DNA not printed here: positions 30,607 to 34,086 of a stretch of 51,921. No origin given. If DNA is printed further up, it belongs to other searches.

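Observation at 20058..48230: Compact 28-kb FAAL-primed NRPS lipopeptide cluster with halogenase and kynurenine monooxygenase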

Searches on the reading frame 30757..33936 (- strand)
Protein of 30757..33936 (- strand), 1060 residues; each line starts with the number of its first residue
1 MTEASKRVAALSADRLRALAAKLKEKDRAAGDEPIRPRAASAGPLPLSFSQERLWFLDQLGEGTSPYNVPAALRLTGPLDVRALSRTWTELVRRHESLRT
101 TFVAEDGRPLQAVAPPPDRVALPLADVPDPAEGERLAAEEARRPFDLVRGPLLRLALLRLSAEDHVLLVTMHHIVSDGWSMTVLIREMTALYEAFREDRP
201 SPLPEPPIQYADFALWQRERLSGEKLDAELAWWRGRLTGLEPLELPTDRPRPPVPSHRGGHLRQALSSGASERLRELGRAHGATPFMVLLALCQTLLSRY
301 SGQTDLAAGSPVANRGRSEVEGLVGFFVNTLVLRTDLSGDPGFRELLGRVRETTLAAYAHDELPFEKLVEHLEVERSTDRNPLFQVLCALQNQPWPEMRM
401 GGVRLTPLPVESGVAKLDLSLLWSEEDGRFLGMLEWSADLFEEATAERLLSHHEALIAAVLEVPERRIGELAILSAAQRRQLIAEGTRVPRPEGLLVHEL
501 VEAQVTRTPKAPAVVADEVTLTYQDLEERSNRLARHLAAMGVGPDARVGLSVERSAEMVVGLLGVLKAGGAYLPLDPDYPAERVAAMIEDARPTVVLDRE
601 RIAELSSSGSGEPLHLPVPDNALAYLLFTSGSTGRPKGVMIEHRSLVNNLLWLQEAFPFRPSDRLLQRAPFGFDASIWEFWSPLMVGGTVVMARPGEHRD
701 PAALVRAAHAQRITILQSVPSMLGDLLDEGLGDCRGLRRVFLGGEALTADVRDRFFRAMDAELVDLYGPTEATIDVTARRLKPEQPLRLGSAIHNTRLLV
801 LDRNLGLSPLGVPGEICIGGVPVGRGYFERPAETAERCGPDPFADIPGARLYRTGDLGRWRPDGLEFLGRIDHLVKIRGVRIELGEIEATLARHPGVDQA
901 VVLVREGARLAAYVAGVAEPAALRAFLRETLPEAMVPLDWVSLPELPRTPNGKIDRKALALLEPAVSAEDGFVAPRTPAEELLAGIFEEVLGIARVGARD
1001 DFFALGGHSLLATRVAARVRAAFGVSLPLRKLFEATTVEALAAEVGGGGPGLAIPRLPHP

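Call 20: search_protein_families(library=pfam, proteins=[window:30757-33936:-], max_evalue=0.01)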
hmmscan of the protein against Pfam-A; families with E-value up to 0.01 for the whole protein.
window:30757-33936:- (1060 aa): 4 families
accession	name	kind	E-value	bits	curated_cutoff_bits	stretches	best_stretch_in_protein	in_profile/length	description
PF00668.25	Condensation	-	7.7e-105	351.6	30.6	1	45-482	5-455/456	Condensation domain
PF00501.34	AMP-binding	-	2.9e-88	296.7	29.9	1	502-828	2-384/384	AMP-binding enzyme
PF00550.31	PP-binding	-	4.6e-16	59.3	20.8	1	982-1044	2-66/67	Phosphopantetheine attachment site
PF13193.12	AMP-binding_C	-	3.3e-09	38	24.5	1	886-953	1-76/76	AMP-binding enzyme C-terminal domain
